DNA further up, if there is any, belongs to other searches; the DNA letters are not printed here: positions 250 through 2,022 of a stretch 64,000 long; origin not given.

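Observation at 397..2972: Translationally coupled vWA protein and MoxR/ChlI-like AAA+ ATPase with an Asn-for-Asp Walker-B variant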

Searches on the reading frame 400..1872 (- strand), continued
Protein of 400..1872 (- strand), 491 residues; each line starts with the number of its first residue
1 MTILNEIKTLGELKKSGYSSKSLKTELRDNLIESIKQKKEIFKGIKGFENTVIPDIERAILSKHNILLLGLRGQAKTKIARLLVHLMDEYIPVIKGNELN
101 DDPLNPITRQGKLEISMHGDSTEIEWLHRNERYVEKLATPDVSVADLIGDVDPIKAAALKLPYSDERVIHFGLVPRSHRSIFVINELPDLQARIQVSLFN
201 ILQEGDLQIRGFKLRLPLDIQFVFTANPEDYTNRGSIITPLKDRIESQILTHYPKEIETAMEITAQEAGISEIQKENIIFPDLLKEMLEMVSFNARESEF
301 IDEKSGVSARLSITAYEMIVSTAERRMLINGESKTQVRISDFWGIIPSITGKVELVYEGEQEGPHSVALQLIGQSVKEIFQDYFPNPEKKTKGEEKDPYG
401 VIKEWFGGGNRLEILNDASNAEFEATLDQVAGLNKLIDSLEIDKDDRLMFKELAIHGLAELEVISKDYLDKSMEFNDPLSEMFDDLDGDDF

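Call 52: predict_structure(alignment_id=A2)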
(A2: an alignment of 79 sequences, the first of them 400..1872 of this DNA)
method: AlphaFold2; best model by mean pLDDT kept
length: 491 residues; sequences in the alignment: 79
mean_pLDDT: 85.2   pTM: 0.77
mean pLDDT of the five models: 85.2, 83.6, 79.3, 78.6, 75.5
residues with pLDDT >= 90: 243; 70-90: 185; 50-70: 58; < 50: 5
segments of 3 or more residues with pLDDT < 50: 489-491
pLDDT, mean of each block of 10 residues (from residue 1): 73 91 94 92 82 90 88 81 92 88 88 92 93 82 68 78 74 77 82 77 74 72 79 58 78 79 90 95 95 91 79 95 97 96 93 87 93 96 85 72 93 94 96 93 91 96 90 87 53 38
secondary structure, 60 per line:
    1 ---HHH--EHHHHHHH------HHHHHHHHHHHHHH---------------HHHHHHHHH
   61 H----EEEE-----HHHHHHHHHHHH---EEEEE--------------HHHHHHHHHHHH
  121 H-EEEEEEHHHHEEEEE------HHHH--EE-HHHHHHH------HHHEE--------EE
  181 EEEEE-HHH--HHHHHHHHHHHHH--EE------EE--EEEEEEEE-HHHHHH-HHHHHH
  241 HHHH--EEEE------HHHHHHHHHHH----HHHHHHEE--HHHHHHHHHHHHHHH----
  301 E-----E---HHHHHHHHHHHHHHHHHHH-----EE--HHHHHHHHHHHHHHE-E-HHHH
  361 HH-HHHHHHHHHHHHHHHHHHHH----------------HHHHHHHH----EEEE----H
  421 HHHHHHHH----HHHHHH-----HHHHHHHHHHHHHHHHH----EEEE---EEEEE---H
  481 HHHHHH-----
elements in order: H10-16 H23-36 H52-61 E66-69 H75-86 E90-94 H109-121 E123-128 H129-132 E133-137 H144-147 H153-159 E179-185 H192-204 E219-226 H228-233 H235-244 E247-250 H257-267 H272-277 H282-296 H311-329 H339-352 H357-362 H364-383 H400-407 E412-415 H420-428 H433-438 H444-460 E465-468 E472-476 H480-486

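Call 55: fold_search(model_id=the predicted structure, library=pdb)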
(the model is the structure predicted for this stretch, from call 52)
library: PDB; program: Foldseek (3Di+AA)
matches with E <= 10: 1266; with E <= 0.001: 748
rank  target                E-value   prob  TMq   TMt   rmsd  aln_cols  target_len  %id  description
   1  2r44                  3.9e-09  1.00  0.28  0.40  17.9       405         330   16  CRYSTAL STRUCTURE OF A PUTATIVE ATPASE (CHU_0153) FROM CYTOPHAGA HUTCHINSONII ATCC 33406 AT 2.00 A RESOLUTION (released 2007-09-18)
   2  4zpx_A                8.3e-09  1.00  0.36  0.50   7.8       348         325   17  Crystal structure of Lon ATPase domain from Thermococcus onnurineus NA1 (released 2016-05-11)
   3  9qh9_C                9.7e-09  1.00  0.37  0.64   6.0       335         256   15  NorQ in complex with NorD VWA domain steep staircase subset 2 from Paracoccus denitrificans (released 2026-03-25)
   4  3k1j_B                1.7e-08  1.00  0.37  0.33  13.8       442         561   14  Crystal structure of Lon protease from Thermococcus onnurineus NA1 (released 2010-09-22)
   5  4zpx_B                2.0e-08  1.00  0.34  0.47   7.9       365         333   16  Crystal structure of Lon ATPase domain from Thermococcus onnurineus NA1 (released 2016-05-11)
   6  6l1q_A                3.1e-08  1.00  0.38  0.64   6.2       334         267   14  Crystal structure of AfCbbQ2, a MoxR AAA+-ATPase and CbbQO-type Rubisco activase from Acidithiobacillus ferrooxidans (released 2019-12-18)
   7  3k1j_A                3.9e-08  1.00  0.36  0.32   8.0       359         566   17  Crystal structure of Lon protease from Thermococcus onnurineus NA1 (released 2010-09-22)
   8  9qhg_E                4.5e-08  1.00  0.36  0.63   6.5       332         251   16  NorQD complex state 4 from Jhaorihella thermophila (released 2026-03-25)
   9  1g8p                  4.8e-08  1.00  0.30  0.44  16.1       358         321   18  CRYSTAL STRUCTURE OF BCHI SUBUNIT OF MAGNESIUM CHELATASE (released 2001-08-03)
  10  9qh7_E                1.5e-07  1.00  0.34  0.61   6.7       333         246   14  NorQ in complex with NorD VWA domain steep staircase subset 1 from Paracoccus denitrificans (released 2026-03-25)
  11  9qh8_C                1.6e-07  1.00  0.37  0.65   6.2       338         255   16  reduced NorQ-NorD VWA domain complex from Paracoccus denitrificans (released 2026-03-25)
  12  9qh6_B                2.6e-07  1.00  0.34  0.59   8.5       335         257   15  NorQ in complex with NorD VWA domain from Paracoccus denitrificans (released 2026-03-25)
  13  9qh4_F                2.8e-07  1.00  0.37  0.64   6.0       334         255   17  NorQ hexamer from Paracoccus denitrificans (released 2026-03-25)
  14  6jdi                  3.1e-07  1.00  0.36  0.64   5.3       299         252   13  Central domain of FleQ H287N mutant in complex with ATPgS and Mg (released 2019-11-27)
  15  9qh8_A                3.2e-07  1.00  0.37  0.64   7.1       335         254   15  reduced NorQ-NorD VWA domain complex from Paracoccus denitrificans (released 2026-03-25)
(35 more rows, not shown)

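Call 63: search_protein_families(library=pfam, proteins=[L081:7361-9460:+, L082:7301-9280:+, L081:5935-7335:+, L082:5896-7308:+], max_evalue=0.01)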
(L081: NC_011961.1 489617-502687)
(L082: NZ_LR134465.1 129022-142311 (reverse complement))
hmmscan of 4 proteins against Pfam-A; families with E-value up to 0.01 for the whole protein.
L081:7361-9460:+ (699 aa): 1 family
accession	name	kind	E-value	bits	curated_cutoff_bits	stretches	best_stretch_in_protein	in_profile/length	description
PF13519.12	VWA_2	-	1e-05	26.5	27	1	512-610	1-107/107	von Willebrand factor type A domain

L082:7301-9280:+ (659 aa): 2 families
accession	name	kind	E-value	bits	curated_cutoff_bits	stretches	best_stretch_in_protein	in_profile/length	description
PF13519.12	VWA_2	-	5.5e-07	30.6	27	1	474-571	1-107/107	von Willebrand factor type A domain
PF07813.17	LTXXQ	-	0.0066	17.6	24.3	1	225-260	64-99/100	LTXXQ motif family protein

L081:5935-7335:+ (466 aa): 5 families
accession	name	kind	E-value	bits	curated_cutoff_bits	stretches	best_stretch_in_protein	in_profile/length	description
PF07728.20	AAA_5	-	6.4e-08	33.1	22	1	128-241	26-139/139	AAA domain (dynein-related subfamily)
PF00158.32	Sigma54_activat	-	9.5e-06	25.8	20.2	1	166-224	85-143/168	Sigma-54 interaction domain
PF07726.17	AAA_3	-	1.6e-05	25.2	27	1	136-230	33-118/131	ATPase family associated with various cellular activities (AAA)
PF01078.27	Mg_chelatase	-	0.00028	20.8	20.3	0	166-225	98-159/207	Magnesium chelatase, subunit ChlI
PF20030.5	bpMoxR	-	0.0081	15.7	27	0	131-241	60-160/205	MoxR domain in the MoxR-vWA-beta-propeller ternary systems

L082:5896-7308:+ (470 aa): 8 families
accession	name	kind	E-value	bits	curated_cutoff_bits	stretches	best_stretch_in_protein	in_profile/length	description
PF01078.27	Mg_chelatase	-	1e-07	32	20.3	1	173-238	92-159/207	Magnesium chelatase, subunit ChlI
PF00158.32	Sigma54_activat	-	6.3e-07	29.7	20.2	1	179-237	85-143/168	Sigma-54 interaction domain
PF07728.20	AAA_5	-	1.3e-05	25.7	22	0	142-254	27-139/139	AAA domain (dynein-related subfamily)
PF07726.17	AAA_3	-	3.4e-05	24.2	27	1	190-243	65-118/131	ATPase family associated with various cellular activities (AAA)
PF00493.29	MCM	-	0.00055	19.6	23.3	1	178-239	112-175/224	MCM P-loop domain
PF08298.17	AAA_PrkA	-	0.00055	19.5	25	0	154-295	200-346/358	PrkA AAA domain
PF20030.5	bpMoxR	-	0.0052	16.3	27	0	144-241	60-152/205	MoxR domain in the MoxR-vWA-beta-propeller ternary systems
PF13191.12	AAA_16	-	0.0053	17.7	32.6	0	74-131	25-85/167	AAA ATPase domain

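Call 67: find_encoding_contigs(protein=P0001, flank=6000, max_places=3)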
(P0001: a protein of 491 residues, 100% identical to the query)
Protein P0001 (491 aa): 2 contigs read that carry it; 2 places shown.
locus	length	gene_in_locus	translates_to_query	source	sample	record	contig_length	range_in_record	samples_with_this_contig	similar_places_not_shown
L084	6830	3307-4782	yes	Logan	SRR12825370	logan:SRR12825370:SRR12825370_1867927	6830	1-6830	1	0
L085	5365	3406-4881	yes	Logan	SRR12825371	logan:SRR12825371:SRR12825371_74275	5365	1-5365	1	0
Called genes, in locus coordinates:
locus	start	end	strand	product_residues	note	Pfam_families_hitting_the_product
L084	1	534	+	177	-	?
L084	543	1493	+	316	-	PF02424:ApbE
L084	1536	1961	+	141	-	PF10504:DUF2452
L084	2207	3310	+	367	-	PF27098:Rv0959_3rd, PF13519:VWA_2 (weak)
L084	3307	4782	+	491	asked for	PF01078:Mg_chelatase (faint), PF07728:AAA_5 (faint)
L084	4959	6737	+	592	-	PF18936:DUF5684, PF10502:Peptidase_S26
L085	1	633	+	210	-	?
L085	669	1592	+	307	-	PF02424:ApbE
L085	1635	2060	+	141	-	PF10504:DUF2452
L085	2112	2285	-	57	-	-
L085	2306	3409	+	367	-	PF27098:Rv0959_3rd, PF13519:VWA_2 (weak)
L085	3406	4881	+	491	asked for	PF01078:Mg_chelatase (faint), PF07728:AAA_5 (faint)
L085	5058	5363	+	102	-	?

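Call 77: find_encoding_contigs(protein=P0276, flank=6000, max_places=2)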
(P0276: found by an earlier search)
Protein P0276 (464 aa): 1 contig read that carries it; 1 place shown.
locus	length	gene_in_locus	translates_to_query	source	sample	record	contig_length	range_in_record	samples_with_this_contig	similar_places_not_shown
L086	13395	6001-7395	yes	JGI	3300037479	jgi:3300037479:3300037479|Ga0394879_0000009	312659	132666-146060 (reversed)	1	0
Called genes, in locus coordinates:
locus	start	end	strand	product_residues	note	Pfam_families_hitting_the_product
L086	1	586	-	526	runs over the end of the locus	PF00496:SBP_bac_5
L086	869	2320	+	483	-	PF11794:HpaB_N, PF03241:HpaB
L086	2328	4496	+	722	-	PF00989:PAS, PF08448:PAS_4, PF13426:PAS_9, PF01590:GAF, PF13185:GAF_2, PF08448:PAS_4, PF08447:PAS_3, PF00512:HisKA, +4 more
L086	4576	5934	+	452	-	PF00072:Response_reg, PF00158:Sigma54_activat, PF14532:Sigma54_activ_2, PF00004:AAA (weak), PF07724:AAA_2 (weak), PF07728:AAA_5 (weak), PF25601:AAA_lid_14, PF02954:HTH_8, +1 more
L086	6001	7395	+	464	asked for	PF00493:MCM (faint), PF08298:AAA_PrkA (faint), PF01078:Mg_chelatase (faint), PF07728:AAA_5 (faint), PF07726:AAA_3 (weak), PF00158:Sigma54_activat (weak)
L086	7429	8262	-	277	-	PF00793:DAHP_synth_1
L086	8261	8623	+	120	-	-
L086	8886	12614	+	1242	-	-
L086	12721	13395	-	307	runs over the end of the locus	PF12644:DUF3782, PF07788:PDDEXK_10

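Call 78: find_encoding_contigs(protein=P0121, flank=5000, max_places=1)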
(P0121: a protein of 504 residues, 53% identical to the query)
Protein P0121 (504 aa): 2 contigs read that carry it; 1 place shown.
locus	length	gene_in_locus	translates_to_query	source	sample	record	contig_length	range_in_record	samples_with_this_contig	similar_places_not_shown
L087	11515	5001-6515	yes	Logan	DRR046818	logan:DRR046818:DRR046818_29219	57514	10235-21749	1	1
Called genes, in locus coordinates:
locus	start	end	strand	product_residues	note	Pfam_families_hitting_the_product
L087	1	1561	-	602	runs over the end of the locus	PF00072:Response_reg, PF00989:PAS, PF13426:PAS_9, PF00989:PAS, PF08448:PAS_4, PF13426:PAS_9, PF07568:HisKA_2, PF02518:HATPase_c, +3 more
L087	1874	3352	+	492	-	PF08323:Glyco_transf_5, PF20706:GT4-conflict (faint), PF13439:Glyco_transf_4 (faint), PF00534:Glycos_transf_1, PF13692:Glyco_trans_1_4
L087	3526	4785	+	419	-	-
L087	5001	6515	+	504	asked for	PF07728:AAA_5 (faint)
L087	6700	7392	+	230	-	PF02660:G3P_acyltransf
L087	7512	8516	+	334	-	PF01210:NAD_Gly3P_dh_N, PF02558:ApbA (weak), PF03807:F420_oxidored (weak), PF07479:NAD_Gly3P_dh_C, PF20618:GPD_NAD_C_bact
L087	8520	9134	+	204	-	PF00027:cNMP_binding (weak)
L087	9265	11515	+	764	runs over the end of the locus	PF13620:CarboxypepD_reg, PF13715:CarbopepD_reg_2, PF07715:Plug, PF00593:TonB_dep_Rec_b-barrel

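Call 79: find_encoding_contigs(protein=P0123, flank=5000, max_places=1)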
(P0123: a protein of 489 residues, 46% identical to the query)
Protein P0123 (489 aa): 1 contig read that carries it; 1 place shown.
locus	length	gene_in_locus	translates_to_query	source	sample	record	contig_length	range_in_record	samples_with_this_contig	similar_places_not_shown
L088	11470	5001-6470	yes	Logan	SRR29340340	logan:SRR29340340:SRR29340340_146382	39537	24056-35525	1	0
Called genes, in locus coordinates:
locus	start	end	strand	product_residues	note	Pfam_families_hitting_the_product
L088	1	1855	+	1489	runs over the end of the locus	-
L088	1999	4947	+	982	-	PF00578:AhpC-TSA (weak), PF08534:Redoxin, PF13573:SprB, PF18962:Por_Secre_tail (faint)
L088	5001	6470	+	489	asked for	PF00158:Sigma54_activat (faint), PF01078:Mg_chelatase (faint), PF07728:AAA_5 (faint)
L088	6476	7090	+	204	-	PF01300:Sua5_yciO_yrdC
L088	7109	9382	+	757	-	PF13620:CarboxypepD_reg, PF13715:CarbopepD_reg_2, PF07715:Plug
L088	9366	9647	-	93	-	-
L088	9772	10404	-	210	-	PF02630:SCO1-SenC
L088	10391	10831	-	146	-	-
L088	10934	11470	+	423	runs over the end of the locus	PF00875:DNA_photolyase, PF03441:FAD_binding_7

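Call 80: find_encoding_contigs(protein=P0140, flank=5000, max_places=1)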
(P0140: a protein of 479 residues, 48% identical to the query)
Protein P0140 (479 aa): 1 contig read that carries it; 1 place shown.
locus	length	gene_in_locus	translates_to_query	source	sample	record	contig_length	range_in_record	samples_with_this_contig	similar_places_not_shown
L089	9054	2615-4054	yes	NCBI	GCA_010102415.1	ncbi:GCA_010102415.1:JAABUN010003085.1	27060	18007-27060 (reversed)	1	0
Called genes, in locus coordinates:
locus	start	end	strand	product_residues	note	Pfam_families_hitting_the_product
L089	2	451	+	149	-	?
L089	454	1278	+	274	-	PF00293:NUDIX (faint)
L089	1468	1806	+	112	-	-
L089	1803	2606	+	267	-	PF00753:Lactamase_B, PF17778:WHD_BLACT (weak)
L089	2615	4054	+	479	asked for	PF01078:Mg_chelatase (faint), PF07728:AAA_5 (faint), PF00158:Sigma54_activat (weak)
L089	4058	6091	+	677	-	PF13519:VWA_2 (faint), PF27532:Mb0984_helical, PF27098:Rv0959_3rd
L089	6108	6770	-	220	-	PF00027:cNMP_binding, PF13545:HTH_Crp_2, PF25213:HVO_A0261_N (faint)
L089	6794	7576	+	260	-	PF00730:HhH-GPD, PF00633:HHH (weak)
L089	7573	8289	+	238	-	PF00293:NUDIX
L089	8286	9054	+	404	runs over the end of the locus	PF02674:Colicin_V, PF00089:Trypsin, PF13365:Trypsin_2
